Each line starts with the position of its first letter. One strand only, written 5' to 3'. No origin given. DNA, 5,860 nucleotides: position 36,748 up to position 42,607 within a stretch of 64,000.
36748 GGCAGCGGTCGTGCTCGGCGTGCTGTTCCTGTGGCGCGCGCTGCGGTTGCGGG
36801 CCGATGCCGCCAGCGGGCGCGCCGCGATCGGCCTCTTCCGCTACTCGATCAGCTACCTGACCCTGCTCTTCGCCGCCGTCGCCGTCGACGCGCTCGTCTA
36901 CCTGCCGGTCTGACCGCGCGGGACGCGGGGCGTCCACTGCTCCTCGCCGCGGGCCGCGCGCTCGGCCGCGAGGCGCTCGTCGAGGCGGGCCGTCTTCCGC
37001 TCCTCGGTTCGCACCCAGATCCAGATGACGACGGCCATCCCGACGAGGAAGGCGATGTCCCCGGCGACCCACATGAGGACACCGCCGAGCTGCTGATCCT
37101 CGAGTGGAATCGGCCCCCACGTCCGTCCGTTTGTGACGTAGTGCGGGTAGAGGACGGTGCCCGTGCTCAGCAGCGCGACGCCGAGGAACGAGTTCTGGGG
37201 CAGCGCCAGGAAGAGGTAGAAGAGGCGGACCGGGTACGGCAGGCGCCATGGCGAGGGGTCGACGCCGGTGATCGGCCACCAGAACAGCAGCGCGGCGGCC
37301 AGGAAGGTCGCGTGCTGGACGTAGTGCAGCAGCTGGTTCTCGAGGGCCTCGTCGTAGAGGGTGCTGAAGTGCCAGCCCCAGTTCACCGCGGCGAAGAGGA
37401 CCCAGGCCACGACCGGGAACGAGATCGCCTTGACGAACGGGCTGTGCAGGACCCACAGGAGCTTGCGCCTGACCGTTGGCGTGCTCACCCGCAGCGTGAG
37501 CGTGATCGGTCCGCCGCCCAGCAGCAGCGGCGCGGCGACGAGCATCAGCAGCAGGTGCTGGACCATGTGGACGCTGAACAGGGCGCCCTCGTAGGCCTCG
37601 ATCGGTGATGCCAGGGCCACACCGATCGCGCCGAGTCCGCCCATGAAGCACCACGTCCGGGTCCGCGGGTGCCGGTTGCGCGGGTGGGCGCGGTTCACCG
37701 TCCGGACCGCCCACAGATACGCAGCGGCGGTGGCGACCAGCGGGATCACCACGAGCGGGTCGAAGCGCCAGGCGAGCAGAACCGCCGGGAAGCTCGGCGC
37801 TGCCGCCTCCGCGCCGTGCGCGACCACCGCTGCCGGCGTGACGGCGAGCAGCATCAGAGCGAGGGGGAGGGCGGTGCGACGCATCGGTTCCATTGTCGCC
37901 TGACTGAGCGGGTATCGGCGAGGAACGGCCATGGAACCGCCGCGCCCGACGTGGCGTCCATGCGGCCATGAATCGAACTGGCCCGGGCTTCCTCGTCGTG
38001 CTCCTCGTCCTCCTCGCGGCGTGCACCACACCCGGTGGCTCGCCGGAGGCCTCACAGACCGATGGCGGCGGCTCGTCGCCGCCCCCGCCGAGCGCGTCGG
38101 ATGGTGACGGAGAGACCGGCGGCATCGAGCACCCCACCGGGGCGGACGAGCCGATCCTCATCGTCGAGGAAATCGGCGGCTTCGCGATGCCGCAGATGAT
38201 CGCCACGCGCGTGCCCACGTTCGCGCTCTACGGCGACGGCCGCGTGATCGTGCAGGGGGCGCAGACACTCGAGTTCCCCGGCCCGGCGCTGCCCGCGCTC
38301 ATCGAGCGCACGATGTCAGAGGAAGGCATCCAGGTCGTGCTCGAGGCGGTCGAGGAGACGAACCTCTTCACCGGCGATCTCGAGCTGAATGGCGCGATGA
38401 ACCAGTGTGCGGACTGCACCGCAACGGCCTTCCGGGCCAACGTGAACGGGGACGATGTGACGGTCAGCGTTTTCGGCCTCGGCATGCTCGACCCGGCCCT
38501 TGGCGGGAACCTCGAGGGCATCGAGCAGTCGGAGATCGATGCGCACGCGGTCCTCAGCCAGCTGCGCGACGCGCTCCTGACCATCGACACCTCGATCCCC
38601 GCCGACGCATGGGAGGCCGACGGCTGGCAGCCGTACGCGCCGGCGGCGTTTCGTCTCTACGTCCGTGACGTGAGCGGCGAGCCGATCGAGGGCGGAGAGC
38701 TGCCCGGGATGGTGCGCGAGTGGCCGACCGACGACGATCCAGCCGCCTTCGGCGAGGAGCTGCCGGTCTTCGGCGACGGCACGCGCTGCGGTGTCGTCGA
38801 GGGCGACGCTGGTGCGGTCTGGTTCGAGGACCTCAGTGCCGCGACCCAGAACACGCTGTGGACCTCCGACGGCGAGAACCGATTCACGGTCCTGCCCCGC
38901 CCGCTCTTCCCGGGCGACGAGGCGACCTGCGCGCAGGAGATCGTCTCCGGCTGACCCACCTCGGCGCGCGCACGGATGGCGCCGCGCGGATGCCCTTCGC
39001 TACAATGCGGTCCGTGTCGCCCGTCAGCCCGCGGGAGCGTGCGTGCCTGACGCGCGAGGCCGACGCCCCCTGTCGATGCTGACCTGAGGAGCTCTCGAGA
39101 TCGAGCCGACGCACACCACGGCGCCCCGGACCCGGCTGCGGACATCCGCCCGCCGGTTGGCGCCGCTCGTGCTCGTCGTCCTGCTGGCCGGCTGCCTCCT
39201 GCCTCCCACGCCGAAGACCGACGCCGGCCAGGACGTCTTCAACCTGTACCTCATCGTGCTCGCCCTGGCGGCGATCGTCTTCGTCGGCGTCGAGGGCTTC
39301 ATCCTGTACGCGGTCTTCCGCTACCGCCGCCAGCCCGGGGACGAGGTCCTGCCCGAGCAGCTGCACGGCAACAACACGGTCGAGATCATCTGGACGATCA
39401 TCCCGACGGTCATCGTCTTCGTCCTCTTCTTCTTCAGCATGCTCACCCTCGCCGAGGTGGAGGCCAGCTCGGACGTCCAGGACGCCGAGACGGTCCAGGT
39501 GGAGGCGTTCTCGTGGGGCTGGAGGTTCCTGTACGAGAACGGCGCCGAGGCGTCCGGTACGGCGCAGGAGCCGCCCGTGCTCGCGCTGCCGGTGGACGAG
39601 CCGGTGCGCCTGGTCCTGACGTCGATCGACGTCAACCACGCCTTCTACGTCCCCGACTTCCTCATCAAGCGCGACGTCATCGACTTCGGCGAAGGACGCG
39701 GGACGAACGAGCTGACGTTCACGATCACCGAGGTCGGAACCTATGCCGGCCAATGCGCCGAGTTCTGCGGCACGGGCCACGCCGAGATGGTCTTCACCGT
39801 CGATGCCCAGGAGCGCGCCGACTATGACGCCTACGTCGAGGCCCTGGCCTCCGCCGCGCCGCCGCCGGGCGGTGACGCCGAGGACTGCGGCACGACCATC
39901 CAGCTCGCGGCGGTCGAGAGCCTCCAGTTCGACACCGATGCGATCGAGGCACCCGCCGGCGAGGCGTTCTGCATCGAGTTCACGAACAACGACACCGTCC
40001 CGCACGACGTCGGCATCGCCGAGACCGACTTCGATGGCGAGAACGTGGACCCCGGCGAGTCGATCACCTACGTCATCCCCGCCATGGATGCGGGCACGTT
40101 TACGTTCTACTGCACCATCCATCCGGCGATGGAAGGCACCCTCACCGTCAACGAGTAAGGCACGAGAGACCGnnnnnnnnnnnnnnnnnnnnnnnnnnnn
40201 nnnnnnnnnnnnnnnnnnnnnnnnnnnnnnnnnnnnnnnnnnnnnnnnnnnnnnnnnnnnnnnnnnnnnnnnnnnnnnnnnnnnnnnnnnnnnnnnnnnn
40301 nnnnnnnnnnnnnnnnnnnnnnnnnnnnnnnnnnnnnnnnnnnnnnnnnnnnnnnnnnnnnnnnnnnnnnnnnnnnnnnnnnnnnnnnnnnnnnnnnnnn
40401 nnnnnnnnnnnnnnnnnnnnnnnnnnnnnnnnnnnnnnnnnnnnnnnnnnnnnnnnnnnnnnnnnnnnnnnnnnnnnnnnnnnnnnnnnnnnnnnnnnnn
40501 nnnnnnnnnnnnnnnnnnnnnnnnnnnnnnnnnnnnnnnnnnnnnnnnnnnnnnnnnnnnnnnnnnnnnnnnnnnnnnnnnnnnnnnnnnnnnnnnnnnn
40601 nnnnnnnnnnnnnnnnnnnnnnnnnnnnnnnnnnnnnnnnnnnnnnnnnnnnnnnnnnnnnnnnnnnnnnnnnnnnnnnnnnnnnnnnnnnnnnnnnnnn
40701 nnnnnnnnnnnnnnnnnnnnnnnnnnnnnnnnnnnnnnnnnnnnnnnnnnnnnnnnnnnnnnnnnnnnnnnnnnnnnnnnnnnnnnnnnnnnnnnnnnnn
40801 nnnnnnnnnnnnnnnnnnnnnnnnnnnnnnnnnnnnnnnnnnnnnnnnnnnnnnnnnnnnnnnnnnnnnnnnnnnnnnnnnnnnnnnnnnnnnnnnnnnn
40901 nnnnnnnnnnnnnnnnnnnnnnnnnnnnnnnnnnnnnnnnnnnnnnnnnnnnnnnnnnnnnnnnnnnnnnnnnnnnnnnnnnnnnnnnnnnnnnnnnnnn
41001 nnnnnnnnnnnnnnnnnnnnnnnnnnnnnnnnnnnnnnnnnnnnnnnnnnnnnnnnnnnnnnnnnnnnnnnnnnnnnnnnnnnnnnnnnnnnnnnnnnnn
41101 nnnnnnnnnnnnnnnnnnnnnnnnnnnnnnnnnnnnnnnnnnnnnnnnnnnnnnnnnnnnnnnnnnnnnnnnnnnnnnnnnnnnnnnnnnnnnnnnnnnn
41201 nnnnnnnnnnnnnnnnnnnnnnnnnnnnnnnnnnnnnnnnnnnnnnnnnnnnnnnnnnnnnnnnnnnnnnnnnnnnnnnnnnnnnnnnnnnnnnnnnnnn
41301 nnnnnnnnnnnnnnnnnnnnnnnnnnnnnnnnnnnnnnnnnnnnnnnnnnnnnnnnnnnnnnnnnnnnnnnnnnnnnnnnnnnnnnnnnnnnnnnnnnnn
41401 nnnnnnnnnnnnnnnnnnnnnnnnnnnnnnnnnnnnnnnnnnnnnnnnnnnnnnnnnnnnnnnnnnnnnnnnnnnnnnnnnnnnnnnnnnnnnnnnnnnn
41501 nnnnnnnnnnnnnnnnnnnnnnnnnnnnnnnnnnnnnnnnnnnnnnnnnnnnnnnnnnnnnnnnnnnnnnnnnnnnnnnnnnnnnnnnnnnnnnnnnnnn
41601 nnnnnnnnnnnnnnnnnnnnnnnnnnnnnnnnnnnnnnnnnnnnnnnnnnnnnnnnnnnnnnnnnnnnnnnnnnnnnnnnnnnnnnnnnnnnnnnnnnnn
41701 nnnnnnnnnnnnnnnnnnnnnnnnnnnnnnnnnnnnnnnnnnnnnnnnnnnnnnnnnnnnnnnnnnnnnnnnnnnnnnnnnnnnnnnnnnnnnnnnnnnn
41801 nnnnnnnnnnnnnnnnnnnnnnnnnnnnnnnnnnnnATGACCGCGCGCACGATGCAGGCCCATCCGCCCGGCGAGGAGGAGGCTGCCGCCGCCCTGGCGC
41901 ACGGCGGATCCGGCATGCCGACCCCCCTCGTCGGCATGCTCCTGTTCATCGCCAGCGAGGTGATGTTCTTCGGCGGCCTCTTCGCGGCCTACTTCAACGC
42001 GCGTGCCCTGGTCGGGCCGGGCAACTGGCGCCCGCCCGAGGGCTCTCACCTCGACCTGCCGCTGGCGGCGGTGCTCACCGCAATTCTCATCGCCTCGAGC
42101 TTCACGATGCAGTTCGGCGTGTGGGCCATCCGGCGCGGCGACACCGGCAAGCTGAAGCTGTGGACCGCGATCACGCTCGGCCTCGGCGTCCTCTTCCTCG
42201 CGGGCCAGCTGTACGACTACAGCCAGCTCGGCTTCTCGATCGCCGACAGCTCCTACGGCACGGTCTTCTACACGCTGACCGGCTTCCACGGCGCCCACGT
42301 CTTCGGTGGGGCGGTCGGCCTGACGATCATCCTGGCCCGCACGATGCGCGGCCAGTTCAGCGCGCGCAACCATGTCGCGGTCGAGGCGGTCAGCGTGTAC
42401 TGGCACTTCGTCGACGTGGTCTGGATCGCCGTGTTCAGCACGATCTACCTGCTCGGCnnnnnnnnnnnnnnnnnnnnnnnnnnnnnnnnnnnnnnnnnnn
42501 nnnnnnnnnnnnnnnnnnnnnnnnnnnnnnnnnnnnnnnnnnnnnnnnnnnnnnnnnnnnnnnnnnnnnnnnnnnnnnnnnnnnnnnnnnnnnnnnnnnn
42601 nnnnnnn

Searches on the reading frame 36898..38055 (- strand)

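Call 37: search_protein_families(library=pfam, proteins=[window:36898-38055:-], max_evalue=0.001)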
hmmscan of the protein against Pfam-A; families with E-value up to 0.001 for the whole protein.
window:36898-38055:- (385 aa): 1 family
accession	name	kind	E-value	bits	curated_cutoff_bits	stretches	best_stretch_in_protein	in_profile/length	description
PF09678.15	Caa3_CtaG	-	3.4e-75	252.9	27.7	1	111-349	1-236/237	Cytochrome c oxidase caa3 assembly factor (Caa3_CtaG)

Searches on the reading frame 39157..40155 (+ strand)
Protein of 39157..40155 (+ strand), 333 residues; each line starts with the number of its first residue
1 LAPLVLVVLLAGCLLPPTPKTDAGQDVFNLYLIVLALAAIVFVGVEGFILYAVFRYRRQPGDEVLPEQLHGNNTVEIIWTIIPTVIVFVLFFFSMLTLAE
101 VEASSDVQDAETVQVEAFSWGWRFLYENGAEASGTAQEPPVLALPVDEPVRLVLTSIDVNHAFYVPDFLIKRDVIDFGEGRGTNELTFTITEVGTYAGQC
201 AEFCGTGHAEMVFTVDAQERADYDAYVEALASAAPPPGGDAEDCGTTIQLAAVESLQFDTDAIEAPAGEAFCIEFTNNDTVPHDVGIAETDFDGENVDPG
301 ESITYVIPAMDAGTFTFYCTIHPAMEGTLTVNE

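Call 37: search_protein_families(library=pfam, proteins=[window:39157-40155:+], max_evalue=0.001)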
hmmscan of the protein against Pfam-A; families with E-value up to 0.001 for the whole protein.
window:39157-40155:+ (333 aa): 5 families
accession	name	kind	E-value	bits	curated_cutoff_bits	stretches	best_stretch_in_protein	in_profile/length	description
PF13473.12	Cupredoxin_1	-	3.4e-16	59.6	27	1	253-331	27-104/104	Cupredoxin-like domain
PF00116.26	COX2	-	1.5e-13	51.2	22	1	142-216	48-118/120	Cytochrome C oxidase subunit II, periplasmic domain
PF02790.20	COX2_TM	-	1.2e-11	45.1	22.8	1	26-95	18-86/88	Cytochrome C oxidase subunit II, transmembrane domain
PF00127.26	Copper-bind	-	9.1e-06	26.5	21.2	1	254-332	10-99/99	Copper binding proteins, plastocyanin/azurin family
PF20599.3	DUF6796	-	0.00063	19.9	26.9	1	26-95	88-156/225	Family of unknown function (DUF6796)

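Call 67: find_homologous_proteins(query=window:39157-40155:+, max_evalue=1e-10)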
Query window:39157-40155:+ (333 aa): 1379 proteins with E <= 1e-10 among 8000 candidates; the best 120 are listed.
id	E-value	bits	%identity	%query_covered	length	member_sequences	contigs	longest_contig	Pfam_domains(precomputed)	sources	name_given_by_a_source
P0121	4.0e-217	738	100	99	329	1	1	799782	PF00127.27,PF13473.13,PF00116.27,PF02790.21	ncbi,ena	-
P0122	2.3e-201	686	89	100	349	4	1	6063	PF00127.27,PF13473.13,PF00116.27,PF02790.21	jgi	jgi:cytochrome c oxidase subunit II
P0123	5.0e-198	675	89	99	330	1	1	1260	PF13473.13,PF00116.27,PF02790.21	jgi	jgi:cytochrome c oxidase subunit II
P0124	1.4e-191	654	86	97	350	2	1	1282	PF13473.13,PF00116.27,PF02790.21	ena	-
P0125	3.7e-191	653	85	100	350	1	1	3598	PF13473.13,PF00116.27,PF02790.21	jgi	jgi:cytochrome c oxidase subunit II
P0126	1.2e-187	641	85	95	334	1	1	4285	PF00127.27,PF13473.13,PF00116.27,PF02790.21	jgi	jgi:cytochrome c oxidase subunit II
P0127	2.0e-185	634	84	95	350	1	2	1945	PF00127.27,PF13473.13,PF00116.27,PF02790.21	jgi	jgi:cytochrome c oxidase subunit 2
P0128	2.9e-180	617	82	100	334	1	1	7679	PF00127.27,PF13473.13,PF00116.27,PF02790.21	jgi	jgi:cytochrome c oxidase subunit 2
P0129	1.4e-178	611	80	95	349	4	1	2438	PF13473.13,PF00116.27,PF02790.21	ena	-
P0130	5.0e-178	609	83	97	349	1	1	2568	PF00127.27,PF13473.13,PF00116.27,PF02790.21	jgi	jgi:cytochrome c oxidase subunit II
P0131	1.2e-177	608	81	98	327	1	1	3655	PF13473.13,PF00116.27,PF02790.21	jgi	jgi:cytochrome c oxidase subunit II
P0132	4.6e-177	606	80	100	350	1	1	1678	PF00127.27,PF13473.13,PF00116.27,PF02790.21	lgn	-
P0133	4.9e-177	606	80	100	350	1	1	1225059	PF00127.27,PF13473.13,PF00116.27,PF02790.21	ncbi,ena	-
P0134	2.0e-176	604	80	97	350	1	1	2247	PF00127.27,PF13473.13,PF00116.27,PF02790.21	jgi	jgi:cytochrome c oxidase subunit II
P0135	4.4e-176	603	79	100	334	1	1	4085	PF00127.27,PF13473.13,PF00116.27,PF02790.21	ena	-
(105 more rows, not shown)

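Call 68: find_encoding_contigs(protein=P0121, flank=2000, max_places=3)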
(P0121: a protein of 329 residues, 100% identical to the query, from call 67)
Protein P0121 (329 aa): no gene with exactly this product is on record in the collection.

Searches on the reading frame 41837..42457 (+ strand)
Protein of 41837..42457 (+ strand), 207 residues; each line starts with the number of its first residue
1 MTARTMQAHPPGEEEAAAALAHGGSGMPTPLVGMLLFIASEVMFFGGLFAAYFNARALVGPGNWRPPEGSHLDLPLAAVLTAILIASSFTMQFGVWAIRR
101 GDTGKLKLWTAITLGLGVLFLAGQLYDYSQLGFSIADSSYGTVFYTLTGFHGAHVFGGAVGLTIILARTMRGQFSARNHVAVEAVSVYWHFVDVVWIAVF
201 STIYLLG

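Call 37: search_protein_families(library=pfam, proteins=[window:41837-42457:+], max_evalue=0.001)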
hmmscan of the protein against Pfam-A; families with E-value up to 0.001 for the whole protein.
window:41837-42457:+ (207 aa): 1 family
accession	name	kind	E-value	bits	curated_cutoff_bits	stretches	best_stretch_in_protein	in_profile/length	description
PF00510.24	COX3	-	2.2e-37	129.8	23.8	1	32-206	78-256/258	Cytochrome c oxidase subunit III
